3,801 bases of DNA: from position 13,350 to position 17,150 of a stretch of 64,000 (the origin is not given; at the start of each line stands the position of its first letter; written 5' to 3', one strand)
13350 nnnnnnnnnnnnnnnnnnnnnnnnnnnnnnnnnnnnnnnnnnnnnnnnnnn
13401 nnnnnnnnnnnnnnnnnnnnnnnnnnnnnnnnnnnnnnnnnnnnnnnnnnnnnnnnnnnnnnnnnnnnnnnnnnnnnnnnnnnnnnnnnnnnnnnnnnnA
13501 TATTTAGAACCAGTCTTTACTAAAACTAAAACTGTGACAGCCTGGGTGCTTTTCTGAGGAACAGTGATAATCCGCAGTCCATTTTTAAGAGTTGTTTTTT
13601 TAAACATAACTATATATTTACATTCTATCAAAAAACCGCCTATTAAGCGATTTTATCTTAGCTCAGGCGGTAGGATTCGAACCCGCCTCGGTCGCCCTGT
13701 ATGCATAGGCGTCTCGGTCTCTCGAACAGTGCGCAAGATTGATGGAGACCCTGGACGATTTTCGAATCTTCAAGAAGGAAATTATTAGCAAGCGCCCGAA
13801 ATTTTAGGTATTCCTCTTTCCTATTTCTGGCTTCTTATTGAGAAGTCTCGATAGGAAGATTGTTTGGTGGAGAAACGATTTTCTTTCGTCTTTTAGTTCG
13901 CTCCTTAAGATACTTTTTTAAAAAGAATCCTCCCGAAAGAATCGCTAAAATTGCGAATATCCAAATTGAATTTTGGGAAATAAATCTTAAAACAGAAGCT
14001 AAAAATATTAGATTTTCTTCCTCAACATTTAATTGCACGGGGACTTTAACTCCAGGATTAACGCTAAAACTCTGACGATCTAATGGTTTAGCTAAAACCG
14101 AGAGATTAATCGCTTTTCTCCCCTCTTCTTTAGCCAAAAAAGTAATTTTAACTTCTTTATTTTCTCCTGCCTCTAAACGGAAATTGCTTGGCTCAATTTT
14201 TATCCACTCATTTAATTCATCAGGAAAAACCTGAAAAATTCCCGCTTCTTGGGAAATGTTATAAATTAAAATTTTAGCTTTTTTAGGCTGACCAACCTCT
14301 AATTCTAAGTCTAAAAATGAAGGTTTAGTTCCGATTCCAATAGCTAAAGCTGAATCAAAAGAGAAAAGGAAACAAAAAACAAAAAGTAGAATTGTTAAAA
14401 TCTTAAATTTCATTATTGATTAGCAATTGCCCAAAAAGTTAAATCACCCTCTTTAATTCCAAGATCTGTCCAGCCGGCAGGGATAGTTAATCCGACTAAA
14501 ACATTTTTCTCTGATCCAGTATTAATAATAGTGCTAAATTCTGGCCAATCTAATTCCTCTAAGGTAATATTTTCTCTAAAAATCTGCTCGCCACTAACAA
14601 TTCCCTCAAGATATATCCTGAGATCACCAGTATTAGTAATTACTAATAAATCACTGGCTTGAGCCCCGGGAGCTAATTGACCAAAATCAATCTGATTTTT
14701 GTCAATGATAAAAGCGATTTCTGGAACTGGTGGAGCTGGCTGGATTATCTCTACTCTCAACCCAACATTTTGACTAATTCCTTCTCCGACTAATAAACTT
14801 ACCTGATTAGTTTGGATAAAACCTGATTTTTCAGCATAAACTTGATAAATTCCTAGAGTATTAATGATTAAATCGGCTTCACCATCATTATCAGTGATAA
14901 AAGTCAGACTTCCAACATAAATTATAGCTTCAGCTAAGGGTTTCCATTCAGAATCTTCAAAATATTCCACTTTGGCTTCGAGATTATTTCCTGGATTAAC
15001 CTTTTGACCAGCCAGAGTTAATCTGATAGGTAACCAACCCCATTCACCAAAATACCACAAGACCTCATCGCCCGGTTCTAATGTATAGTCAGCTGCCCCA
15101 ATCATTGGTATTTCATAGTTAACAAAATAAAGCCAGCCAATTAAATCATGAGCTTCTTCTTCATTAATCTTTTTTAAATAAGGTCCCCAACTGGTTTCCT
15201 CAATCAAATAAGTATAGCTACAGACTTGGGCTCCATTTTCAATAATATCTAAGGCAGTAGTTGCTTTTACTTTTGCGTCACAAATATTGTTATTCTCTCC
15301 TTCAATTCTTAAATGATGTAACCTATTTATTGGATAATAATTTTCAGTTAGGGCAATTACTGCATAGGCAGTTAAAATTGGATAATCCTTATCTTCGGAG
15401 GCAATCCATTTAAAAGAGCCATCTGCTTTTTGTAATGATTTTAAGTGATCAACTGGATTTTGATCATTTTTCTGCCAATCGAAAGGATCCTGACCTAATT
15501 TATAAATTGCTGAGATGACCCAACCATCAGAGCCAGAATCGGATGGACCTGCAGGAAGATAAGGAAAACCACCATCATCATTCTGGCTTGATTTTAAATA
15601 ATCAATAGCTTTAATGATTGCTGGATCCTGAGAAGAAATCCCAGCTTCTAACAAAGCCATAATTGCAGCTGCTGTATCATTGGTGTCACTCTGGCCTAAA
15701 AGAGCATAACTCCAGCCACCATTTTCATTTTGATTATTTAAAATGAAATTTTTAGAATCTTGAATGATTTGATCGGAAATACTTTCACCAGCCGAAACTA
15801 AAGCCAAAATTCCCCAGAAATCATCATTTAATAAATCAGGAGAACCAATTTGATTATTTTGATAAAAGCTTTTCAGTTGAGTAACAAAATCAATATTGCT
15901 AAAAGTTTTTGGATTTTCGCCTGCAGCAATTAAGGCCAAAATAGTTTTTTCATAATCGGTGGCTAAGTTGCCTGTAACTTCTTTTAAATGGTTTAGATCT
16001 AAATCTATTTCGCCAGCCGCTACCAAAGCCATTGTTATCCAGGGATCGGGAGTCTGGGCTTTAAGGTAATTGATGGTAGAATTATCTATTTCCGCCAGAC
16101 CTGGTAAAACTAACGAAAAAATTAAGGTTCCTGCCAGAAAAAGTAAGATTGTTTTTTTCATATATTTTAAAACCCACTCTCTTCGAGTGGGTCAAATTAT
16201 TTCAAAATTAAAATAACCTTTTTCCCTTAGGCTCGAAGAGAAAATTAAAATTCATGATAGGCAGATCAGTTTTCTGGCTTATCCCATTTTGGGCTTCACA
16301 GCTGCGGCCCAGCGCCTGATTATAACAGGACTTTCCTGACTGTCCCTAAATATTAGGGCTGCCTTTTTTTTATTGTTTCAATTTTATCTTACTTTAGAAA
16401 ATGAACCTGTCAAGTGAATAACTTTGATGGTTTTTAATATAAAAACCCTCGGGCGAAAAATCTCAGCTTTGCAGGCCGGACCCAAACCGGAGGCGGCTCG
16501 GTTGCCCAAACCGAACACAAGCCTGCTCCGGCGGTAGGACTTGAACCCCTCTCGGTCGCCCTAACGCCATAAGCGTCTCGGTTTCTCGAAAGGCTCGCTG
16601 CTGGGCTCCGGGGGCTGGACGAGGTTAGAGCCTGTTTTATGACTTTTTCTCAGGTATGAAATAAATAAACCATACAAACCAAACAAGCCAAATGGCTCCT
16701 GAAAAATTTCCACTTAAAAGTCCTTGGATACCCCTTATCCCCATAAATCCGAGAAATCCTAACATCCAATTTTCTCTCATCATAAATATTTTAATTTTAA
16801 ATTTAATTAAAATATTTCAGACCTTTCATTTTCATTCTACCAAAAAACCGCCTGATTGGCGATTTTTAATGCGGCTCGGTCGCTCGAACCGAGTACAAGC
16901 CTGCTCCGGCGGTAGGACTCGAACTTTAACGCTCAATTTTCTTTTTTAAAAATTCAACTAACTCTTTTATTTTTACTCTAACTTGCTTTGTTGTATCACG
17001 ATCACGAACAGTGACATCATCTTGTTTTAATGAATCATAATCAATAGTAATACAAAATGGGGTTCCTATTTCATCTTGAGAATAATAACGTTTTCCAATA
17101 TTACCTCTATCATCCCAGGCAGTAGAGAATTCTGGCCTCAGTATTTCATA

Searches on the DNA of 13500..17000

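Call 64: search_rna_families(source=window, start=13500, end=17000, threshold=evalue, max_evalue=5)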
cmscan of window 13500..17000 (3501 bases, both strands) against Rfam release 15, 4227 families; matches with E-value up to 5: 5.
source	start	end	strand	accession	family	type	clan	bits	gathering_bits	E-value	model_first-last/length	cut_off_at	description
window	16247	16377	-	RF00174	Cobalamin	Cis-reg; riboswitch;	CL00101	40.6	31.5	4.4e-08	1-189/189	no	Cobalamin riboswitch aptamer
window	16839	16870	+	RF02054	STnc420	Gene; sRNA;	-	24.1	70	0.16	23-54/58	no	Salmonella enterica sRNA STnc420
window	14067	14117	+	RF01615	ceN111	Gene; snRNA; snoRNA; CD-box;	-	21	43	2.2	1-70/70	no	Nematode snoRNA ceN111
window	16839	16928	-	RF00106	RNAI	Gene; antisense;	-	18.1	47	4.2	1-102/102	no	RNAI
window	15989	16051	-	RF01516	v-snoRNA-1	Gene; snRNA; snoRNA; CD-box;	-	17.3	75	3.7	1-65/65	no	Human herpesvirus 1 small nucleolar RNA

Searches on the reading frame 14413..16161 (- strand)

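Call 86: search_protein_families(library=pfam, proteins=[window:14413-16161:-], max_evalue=0.00001)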
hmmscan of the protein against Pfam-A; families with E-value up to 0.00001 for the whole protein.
window:14413-16161:- (582 aa): 4 families
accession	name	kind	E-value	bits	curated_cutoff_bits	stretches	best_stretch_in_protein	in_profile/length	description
PF14478.12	DUF4430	-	1.4e-09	38.7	23.8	1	322-372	23-71/72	Domain of unknown function (DUF4430)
PF13243.12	SQHop_cyclase_C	-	2.2e-08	34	26.1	1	123-199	151-226/319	Squalene-hopene cyclase C-terminal domain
PF00432.27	Prenyltrans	-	1.5e-06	28.3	26.5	0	112-220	80-188/304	Prenyltransferase alpha-alpha toroid domain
PF13249.12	SQHop_cyclase_N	-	1.7e-06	27.9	26.2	0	127-186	41-100/291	Squalene-hopene cyclase N-terminal domain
